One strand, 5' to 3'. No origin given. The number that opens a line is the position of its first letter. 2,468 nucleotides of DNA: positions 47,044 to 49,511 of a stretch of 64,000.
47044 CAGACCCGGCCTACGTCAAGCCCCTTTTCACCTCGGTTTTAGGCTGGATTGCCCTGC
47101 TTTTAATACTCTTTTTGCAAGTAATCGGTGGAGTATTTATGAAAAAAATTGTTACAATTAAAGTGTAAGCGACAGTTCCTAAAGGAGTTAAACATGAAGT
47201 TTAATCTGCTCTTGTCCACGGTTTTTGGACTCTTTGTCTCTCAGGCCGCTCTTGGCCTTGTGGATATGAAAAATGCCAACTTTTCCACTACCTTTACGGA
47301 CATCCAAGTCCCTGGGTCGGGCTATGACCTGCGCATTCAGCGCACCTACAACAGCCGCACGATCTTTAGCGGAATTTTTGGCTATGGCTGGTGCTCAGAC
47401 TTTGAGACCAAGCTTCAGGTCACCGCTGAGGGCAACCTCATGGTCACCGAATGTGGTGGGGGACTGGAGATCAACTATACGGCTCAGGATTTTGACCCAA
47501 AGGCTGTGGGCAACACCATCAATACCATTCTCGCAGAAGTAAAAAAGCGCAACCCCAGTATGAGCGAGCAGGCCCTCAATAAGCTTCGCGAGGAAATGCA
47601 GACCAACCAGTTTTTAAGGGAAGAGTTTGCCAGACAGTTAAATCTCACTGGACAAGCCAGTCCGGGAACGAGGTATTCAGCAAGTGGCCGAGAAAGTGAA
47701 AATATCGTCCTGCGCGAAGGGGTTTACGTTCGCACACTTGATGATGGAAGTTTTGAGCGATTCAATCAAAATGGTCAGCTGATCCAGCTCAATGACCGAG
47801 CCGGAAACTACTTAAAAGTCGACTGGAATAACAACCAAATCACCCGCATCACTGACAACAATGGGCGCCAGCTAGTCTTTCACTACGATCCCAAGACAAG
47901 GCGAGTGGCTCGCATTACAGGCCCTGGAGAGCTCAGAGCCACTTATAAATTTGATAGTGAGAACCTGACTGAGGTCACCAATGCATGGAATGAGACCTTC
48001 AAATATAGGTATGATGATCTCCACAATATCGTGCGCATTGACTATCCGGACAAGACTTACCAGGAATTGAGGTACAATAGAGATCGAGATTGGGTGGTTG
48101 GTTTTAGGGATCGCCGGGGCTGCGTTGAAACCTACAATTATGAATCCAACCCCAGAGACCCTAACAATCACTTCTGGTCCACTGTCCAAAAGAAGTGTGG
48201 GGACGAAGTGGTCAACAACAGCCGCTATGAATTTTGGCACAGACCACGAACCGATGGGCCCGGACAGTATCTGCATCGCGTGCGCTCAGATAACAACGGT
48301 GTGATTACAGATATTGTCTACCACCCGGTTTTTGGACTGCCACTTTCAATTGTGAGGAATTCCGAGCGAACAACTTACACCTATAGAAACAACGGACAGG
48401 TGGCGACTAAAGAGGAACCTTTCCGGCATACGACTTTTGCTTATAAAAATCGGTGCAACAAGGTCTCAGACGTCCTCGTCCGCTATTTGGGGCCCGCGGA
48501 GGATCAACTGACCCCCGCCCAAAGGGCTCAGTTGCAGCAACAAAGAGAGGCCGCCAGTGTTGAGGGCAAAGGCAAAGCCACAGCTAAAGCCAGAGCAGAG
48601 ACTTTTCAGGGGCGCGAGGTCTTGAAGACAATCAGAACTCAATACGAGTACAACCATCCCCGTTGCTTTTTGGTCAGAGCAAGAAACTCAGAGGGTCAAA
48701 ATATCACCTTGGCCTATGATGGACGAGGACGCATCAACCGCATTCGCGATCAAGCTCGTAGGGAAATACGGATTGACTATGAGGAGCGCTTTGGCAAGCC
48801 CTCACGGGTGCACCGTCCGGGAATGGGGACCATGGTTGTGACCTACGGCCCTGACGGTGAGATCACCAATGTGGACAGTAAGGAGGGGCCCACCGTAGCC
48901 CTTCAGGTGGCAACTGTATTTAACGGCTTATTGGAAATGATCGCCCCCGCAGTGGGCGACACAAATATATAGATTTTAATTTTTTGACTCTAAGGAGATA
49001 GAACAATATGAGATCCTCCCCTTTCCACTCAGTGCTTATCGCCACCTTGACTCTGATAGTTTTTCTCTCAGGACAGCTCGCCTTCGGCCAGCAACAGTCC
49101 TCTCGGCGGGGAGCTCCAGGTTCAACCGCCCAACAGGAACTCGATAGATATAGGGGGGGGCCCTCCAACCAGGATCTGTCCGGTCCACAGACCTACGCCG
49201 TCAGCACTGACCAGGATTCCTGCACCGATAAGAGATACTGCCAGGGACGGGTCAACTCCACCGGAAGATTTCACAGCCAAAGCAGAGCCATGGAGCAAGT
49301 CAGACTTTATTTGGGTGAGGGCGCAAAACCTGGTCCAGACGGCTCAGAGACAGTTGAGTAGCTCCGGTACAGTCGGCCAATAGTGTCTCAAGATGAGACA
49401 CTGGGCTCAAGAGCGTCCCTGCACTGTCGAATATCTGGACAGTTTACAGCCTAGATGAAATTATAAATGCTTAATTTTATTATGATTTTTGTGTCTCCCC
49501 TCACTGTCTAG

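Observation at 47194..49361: YD-repeat protein and small secreted protein at the end of the Tad locus form a hit-locus-like module with an 8-bp direct repeat spaced exactly 42 bp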

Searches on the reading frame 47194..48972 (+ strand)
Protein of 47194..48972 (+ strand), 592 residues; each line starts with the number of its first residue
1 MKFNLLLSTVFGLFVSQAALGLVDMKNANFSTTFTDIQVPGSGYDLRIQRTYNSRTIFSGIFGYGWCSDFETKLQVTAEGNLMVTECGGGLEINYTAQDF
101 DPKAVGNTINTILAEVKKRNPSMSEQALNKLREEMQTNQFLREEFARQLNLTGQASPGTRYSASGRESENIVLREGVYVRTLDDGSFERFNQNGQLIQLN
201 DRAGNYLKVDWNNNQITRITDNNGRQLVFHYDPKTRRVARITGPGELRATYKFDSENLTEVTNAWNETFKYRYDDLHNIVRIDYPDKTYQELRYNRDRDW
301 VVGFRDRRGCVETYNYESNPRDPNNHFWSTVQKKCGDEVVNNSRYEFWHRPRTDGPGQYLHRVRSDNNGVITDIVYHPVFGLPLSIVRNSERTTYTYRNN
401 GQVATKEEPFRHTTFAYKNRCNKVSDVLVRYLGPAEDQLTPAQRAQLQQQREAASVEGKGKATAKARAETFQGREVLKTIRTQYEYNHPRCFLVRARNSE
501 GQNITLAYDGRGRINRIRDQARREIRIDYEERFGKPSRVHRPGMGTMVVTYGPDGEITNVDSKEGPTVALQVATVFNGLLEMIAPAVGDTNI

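Call 3: search_protein_families(library=pfam, proteins=[window:47194-48972:+], max_evalue=0.01)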
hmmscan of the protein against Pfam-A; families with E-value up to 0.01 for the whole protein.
window:47194-48972:+ (592 aa): 2 families
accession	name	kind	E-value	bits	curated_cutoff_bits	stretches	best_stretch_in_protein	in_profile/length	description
PF05593.20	RHS_repeat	-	1.1e-12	48.5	22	2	213-244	4-34/38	RHS Repeat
PF20148.4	DUF6531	-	8.8e-11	42.4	24.1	1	23-85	4-65/74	Domain of unknown function (DUF6531)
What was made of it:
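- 47194..48972 (+): Bd0109 ortholog: secreted YD/RHS-repeat protein without a toxin tip. DUF6531 plus RHS_repeat (call 3).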

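Call 9: find_homologous_proteins(query=window:47194-48969:+, max_evalue=1e-10)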
Query window:47194-48969:+ (592 aa): 682 proteins with E <= 1e-10 among 8000 candidates; the best 120 are listed.
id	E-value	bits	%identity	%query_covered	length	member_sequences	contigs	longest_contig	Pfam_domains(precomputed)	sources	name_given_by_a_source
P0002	0.0e+0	1368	100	100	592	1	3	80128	PF05593.20,PF25023.2,PF20148.5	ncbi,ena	-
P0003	0.0e+0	1075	78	100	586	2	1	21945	PF05593.20,PF25023.2,PF20148.5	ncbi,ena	-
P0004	8.8e-204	697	52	100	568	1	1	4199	PF05593.20,PF20148.5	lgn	-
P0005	2.0e-201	689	52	98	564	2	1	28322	PF05593.20,PF20148.5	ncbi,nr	ncbi:MAG: cell wall-associated protein wapA [Bdellovibrionales bacterium]|nr:cell wall-associated pr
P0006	4.0e-197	675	51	99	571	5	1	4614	PF05593.20,PF20148.5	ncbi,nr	ncbi:MAG: cell wall-associated protein wapA [Bdellovibrionales bacterium]|nr:cell wall-associated pr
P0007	4.3e-197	674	50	99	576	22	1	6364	PF05593.20,PF20148.5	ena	-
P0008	5.3e-197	674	50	99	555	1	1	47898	PF20148.5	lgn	-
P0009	1.3e-195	670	50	97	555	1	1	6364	PF20148.5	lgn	-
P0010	1.7e-195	669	50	96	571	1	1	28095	PF05593.20,PF25023.2,PF20148.5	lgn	-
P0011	7.3e-195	667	50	98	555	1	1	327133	PF05593.20,PF20148.5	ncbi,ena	-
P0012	7.9e-195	667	50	99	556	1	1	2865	PF05593.20,PF20148.5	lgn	-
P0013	3.1e-194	665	51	98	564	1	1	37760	PF05593.20,PF20148.5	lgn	-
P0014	5.5e-194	664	49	98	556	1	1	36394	PF05593.20,PF20148.5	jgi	-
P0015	7.5e-193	660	49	99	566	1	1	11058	PF05593.20,PF20148.5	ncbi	-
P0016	8.2e-193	660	49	98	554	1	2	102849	PF20148.5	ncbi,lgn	-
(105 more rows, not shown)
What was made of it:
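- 47194..48972 (+): 682 homologs (call 9).
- On hit locus (Bd0109/Bd0108 module): Shares DUF6531 plus RHS_repeat (calls 3, 9).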

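Call 13: find_related_loci(query=A1, collection=genome_contigs, flank=6000)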
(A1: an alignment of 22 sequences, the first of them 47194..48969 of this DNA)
Query A1 (592 aa) in genome_contigs; peptide patterns used: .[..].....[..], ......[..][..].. (x = any residue, [..] = any of these).
231 stretches matched a pattern; 195 encode a relative of the query (tblastn E <= 1e-3); the best 80 are kept; 80 distinct loci.
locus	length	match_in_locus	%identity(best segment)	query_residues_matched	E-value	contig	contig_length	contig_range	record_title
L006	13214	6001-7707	52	7-592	0e+0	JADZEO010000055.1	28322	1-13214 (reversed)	MAG: Bdellovibrionales bacterium isolate SJ826 c_000000454500, whole genome shotgun sequence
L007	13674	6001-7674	49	1-589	0e+0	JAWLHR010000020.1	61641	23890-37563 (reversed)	MAG: Bdellovibrionales bacterium isolate 30dZY2.bin.76 NODE_764_length_61641_cov_27.257856, whole genome shotgun sequenc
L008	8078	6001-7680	48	1-592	0e+0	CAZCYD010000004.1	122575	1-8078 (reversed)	MAG TPA_asm: uncultured Pseudobdellovibrionaceae bacterium isolate binchicken_co350_57 genome assembly, contig: NODE_189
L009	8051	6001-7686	48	6-590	0e+0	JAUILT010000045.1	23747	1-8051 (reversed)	MAG: Bdellovibrionia bacterium isolate Co_bin.56 NODE_12198_length_23747_cov_1.074471, whole genome shotgun sequence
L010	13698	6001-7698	48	1-590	0e+0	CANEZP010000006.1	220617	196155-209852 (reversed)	MAG: Bdellovibrionaceae bacterium isolate Jr-03apr18-63 genome assembly, contig: Jr-03apr18-C23, whole genome shotgun se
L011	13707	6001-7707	49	1-592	0e+0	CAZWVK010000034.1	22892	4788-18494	MAG TPA_asm: uncultured Pseudobdellovibrionaceae bacterium isolate SRP304446_co1_112 genome assembly, contig: NODE_1534_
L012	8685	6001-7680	48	6-592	0e+0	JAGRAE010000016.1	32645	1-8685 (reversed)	MAG: Bdellovibrionales bacterium isolate HKST-UBA10 NODE_16_length_32645_cov_3.925479, whole genome shotgun sequence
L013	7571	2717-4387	49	11-590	0e+0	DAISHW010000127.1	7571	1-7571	MAG TPA_asm: Bdellovibrionales bacterium isolate CTOTU2297 NODE_4492_length_7571_cov_3.139569, whole genome shotgun sequ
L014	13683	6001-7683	47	1-590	0e+0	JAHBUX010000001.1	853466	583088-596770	MAG: Bdellovibrionales bacterium isolate ACE_BDE2 BDE2_1, whole genome shotgun sequence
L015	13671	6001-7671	48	6-589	0e+0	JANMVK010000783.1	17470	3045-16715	MAG: Pseudobdellovibrionaceae bacterium isolate SOY_1_B_concoct_198 SOY_1_B_k141_4334905, whole genome shotgun sequence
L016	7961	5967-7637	49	19-592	0e+0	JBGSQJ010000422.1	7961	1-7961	MAG: Bdellovibrionales bacterium isolate JTS-AC328 k141_2447431, whole genome shotgun sequence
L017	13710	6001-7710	48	1-592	0e+0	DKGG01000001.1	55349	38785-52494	MAG TPA_asm: Bdellovibrionaceae bacterium UBA6776 UBA6776_contig_10589, whole genome shotgun sequence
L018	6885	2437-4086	49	10-590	0e+0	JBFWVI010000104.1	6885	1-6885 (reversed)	MAG: Bdellovibrionales bacterium isolate CA_2019_TPBF_90 NODE_43135_length_6885_cov_11.213229_TPBF, whole genome shotgun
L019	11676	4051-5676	49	16-592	0e+0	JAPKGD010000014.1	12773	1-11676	MAG: Bdellovibrionales bacterium isolate PDA_C_MAG.6 MAG.6_14, whole genome shotgun sequence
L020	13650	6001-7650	47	13-589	0e+0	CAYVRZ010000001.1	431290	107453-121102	MAG TPA_asm: uncultured Pseudobdellovibrionaceae bacterium isolate SRP302895_co1_334 genome assembly, contig: NODE_24_le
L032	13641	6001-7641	45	1-589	7e-169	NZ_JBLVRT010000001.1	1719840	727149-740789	Bdellovibrio bacteriovorus strain YOA24 scaffold_0, whole genome shotgun sequence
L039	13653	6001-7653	44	2-589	2e-165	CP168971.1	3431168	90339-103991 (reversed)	Bdellovibrio bacteriovorus strain Bd16 chromosome, complete genome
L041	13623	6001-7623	44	10-589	1e-164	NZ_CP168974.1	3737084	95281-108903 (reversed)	Bdellovibrio bacteriovorus strain s4 chromosome, complete genome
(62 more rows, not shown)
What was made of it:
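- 47194..48972 (+): 44-45% identical to the B. bacteriovorus loci L032, L039 and L041 (call 13).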

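Call 44: predict_structure(alignment_id=A1)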
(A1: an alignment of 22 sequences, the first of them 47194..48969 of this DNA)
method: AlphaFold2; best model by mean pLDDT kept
length: 592 residues; sequences in the alignment: 22
mean_pLDDT: 83.3   pTM: 0.75
mean pLDDT of the five models: 83.3, 83.3, 81.7, 81.4, 80.6
residues with pLDDT >= 90: 217; 70-90: 307; 50-70: 37; < 50: 31
segments of 3 or more residues with pLDDT < 50: 1-3, 13-28, 461-465, 589-592
pLDDT, mean of each block of 10 residues (from residue 1): 50 40 45 86 84 69 86 90 81 82 86 91 90 83 86 89 84 94 87 93 90 92 93 90 94 92 95 88 93 78 87 88 86 90 90 73 89 89 87 90 89 89 89 79 76 57 58 86 88 91 89 87 88 83 88 79 86 83 71 31
secondary structure, 60 per line:
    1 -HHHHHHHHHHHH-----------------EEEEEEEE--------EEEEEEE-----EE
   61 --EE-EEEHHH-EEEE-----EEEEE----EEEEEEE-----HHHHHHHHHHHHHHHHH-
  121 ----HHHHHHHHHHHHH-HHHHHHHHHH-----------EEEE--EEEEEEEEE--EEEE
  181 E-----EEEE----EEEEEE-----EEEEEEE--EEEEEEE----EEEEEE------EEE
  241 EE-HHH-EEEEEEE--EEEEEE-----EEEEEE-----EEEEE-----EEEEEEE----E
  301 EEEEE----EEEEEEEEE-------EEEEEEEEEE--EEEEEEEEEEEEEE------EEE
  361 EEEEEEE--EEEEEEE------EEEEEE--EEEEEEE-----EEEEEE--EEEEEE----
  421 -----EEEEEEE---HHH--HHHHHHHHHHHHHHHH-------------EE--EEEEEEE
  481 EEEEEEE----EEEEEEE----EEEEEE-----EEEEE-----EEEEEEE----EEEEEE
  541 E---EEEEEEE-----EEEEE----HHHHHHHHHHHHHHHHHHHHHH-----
elements in order: H2-13 E31-38 E47-53 E66-68 E73-76 E82-86 E91-97 H103-119 H125-137 H139-148 E160-163 E166-174 E177-181 E187-190 E195-200 E206-212 E215-221 E226-231 E238-242 E248-254 E257-262 E268-273 E279-283 E289-295 E300-305 E310-318 E326-335 E338-351 E358-367 E370-376 E383-388 E391-397 E403-408 E411-416 E426-432 H441-456 E474-487 E492-498 E503-508 E514-518 E524-530 E535-541 E545-551 E557-561 H566-587

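Call 47: fold_search(model_id=the predicted structure, library=pdb)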
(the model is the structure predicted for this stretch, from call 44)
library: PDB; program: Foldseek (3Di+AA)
matches with E <= 10: 466; with E <= 0.001: 56
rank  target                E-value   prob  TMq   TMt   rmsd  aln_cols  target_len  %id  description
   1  8qjc                  5.1e-24  1.00  0.27  0.18  18.0       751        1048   13  T6SS-linked Rhs repeat protein - Salmonella bongori Rhs-core domain with toxin domain (released 2024-09-25)
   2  8qjd_B                6.9e-24  1.00  0.23  0.15  22.4       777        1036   12  T6SS-linked Rhs repeat protein - Salmonella bongori Rhs-core domain (released 2024-09-25)
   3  8qjb_A                3.2e-23  1.00  0.19  0.11  26.3       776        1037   13  T6SS-linked Rhs repeat protein - Salmonella bongori Rhs-core domain extended N-terminus (released 2024-09-25)
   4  7pq5                  6.4e-22  1.00  0.17  0.12  20.8       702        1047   14  Photorhabdus laumondii T6SS-associated Rhs protein carrying the Tre23 toxin domain (released 2021-12-01)
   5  8qja_D                9.7e-22  1.00  0.23  0.14  21.8       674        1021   12  T6SS-linked Rhs repeat protein - Advenella mimigardefordensis VgrG-Rhs core (released 2024-09-25)
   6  8uy4_A                2.3e-21  1.00  0.22  0.11  19.6       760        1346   12  Acinetobacter baumannii Tse15 Rhs effector (released 2024-10-09)
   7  8qja_A                6.6e-21  1.00  0.46  0.30   9.6       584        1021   12  T6SS-linked Rhs repeat protein - Advenella mimigardefordensis VgrG-Rhs core (released 2024-09-25)
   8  7q97_A                1.0e-20  1.00  0.35  0.21  17.9       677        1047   12  Structure of the bacterial type VI secretion system effector RhsA. (released 2021-12-22)
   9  8uxt                  1.2e-20  1.00  0.23  0.11  19.4       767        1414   12  Acinetobacter baumannii Tse15 Rhs effector, toxin cleavage mutant (D1369N, D1391N) (released 2024-10-09)
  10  8qja_C                1.9e-20  1.00  0.24  0.16  18.9       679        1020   12  T6SS-linked Rhs repeat protein - Advenella mimigardefordensis VgrG-Rhs core (released 2024-09-25)
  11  8qja_B                3.2e-20  1.00  0.46  0.29  10.3       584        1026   13  T6SS-linked Rhs repeat protein - Advenella mimigardefordensis VgrG-Rhs core (released 2024-09-25)
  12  8cp6_B                7.8e-20  1.00  0.40  0.24  12.1       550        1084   14  Type six secretion system exported effector 5 (Tse5) (released 2023-12-06)
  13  8h8b                  2.6e-19  1.00  0.31  0.18  18.1       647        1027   11  Type VI secretion system effector RhsP in its pre-autoproteolysis and monomeric form (released 2023-01-18)
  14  9ifo_A                1.6e-17  1.00  0.23  0.13  16.9       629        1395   10  Structure of Teneurin-Like Protein (TLP) (released 2026-03-11)
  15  8h8a_A                4.4e-17  1.00  0.21  0.14  27.4       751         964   11  Type VI secretion system effector RhsP in its post-autoproteolysis and monomeric form (released 2023-01-18)
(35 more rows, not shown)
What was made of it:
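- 47194..48972 (+): AF2 pLDDT 83; best PDB matches are Rhs cores about 1000 residues long, with low TM-scores (calls 44, 47).
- On Rhs/YD polymorphic toxin with immunity protein: Low TM-scores to the matched Rhs cores (call 47).
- Best structural matches are T6SS Rhs cores (call 47). The protein is 592 aa, about half the length of the matched Rhs cores, with TM-scores of 0.17-0.46 (call 47).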

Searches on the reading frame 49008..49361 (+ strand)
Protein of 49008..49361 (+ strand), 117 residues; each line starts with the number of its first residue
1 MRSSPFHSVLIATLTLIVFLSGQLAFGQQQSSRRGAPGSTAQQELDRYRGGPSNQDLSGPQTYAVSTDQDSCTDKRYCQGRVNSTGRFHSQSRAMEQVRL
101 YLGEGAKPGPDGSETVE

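Call 3: search_protein_families(library=pfam, proteins=[window:49008-49361:+], max_evalue=0.01)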
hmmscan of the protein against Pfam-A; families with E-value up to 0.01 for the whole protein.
window:49008-49361:+ (117 aa): 0 families

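Call 7: find_homologous_proteins(query=window:49008-49358:+, max_evalue=0.01)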
Query window:49008-49358:+ (117 aa): 1 proteins with E <= 0.01 among 4 candidates.
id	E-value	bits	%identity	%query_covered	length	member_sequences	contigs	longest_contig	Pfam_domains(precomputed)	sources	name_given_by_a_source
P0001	4.9e-71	254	100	100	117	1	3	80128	-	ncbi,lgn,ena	-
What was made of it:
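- Tried and rejected: It found only the protein itself (call 7).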

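Call 10: find_encoding_contigs(protein=P0001, flank=10000, max_places=5)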
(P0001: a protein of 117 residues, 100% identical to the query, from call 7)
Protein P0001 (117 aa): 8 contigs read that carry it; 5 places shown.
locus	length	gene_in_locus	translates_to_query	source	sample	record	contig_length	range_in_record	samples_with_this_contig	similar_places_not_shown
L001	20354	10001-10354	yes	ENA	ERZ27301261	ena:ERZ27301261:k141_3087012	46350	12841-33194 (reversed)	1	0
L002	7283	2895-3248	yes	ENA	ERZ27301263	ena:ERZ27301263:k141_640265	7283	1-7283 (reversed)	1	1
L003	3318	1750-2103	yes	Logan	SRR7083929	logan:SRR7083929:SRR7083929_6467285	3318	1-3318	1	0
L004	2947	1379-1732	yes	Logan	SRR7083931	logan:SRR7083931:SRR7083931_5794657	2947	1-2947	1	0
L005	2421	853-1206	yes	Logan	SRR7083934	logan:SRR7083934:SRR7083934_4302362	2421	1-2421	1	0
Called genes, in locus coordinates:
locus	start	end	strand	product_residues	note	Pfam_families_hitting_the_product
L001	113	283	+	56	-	-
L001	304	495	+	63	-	PF16982:Flp1_like (weak)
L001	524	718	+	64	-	-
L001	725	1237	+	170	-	PF01478:Peptidase_A24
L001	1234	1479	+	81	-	-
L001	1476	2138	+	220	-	-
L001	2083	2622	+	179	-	-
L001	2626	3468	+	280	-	PF08666:SAF, PF13144:ChapFlgA (faint), PF16976:RcpC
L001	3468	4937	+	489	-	PF00263:Secretin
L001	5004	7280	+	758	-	PF01656:CbiA, PF10609:ParA (weak), PF13614:AAA_31 (weak), PF00437:T2SSE, PF27713:UCP018868 (faint), PF00005:ABC_tran (weak)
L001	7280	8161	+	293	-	PF00482:T2SSF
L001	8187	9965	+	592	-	PF20148:DUF6531, PF25023:TEN_YD-shell (faint), PF05593:RHS_repeat (faint)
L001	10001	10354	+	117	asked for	-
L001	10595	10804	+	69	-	-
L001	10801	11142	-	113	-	-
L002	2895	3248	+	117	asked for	-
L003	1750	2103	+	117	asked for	-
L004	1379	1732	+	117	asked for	-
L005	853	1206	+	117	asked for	-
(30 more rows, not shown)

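Call 33: search_protein_representatives(protein=window:49008-49358:+)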
Query: 117 residues. Proteins with E-value up to 0.001 (for the whole library): 4; up to 1e-10: 2; up to 1e-30: 1. The best 4 are listed.
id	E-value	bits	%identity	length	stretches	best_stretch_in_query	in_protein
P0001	1.6e-71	253.6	100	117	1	1-117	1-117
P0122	4.0e-18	81.7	52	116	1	9-116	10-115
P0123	7.8e-07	45.4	36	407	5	27-65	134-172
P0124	5.3e-05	39.5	35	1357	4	43-101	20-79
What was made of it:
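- On hit locus (Bd0109/Bd0108 module): phmmer finds only P0122 (call 33).
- Tried and rejected: One true relative, plus two long repetitive proteins that I took to be low-complexity hits (call 33).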

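Call 36: list_cluster_members(proteins=[window:49008-49358:+, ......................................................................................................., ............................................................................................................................, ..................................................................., P0122])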
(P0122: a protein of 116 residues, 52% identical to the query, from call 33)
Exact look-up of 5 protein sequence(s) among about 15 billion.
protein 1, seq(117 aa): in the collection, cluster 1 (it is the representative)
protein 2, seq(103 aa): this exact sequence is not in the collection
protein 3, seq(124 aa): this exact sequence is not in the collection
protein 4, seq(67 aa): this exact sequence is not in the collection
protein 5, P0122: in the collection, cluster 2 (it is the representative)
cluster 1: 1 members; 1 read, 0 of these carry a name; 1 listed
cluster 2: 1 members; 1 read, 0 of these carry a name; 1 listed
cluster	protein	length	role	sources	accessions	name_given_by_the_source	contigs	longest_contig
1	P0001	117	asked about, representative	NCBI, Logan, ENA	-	-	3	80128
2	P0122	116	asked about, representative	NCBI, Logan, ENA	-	-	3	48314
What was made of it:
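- On Contingency locus (repeat-mediated switch): Variant products absent (call 36).
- The delta-42, G7 and G9 products are not among 15 billion proteins (call 36). The G7 and G9 products are absent from the protein collection (call 36).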
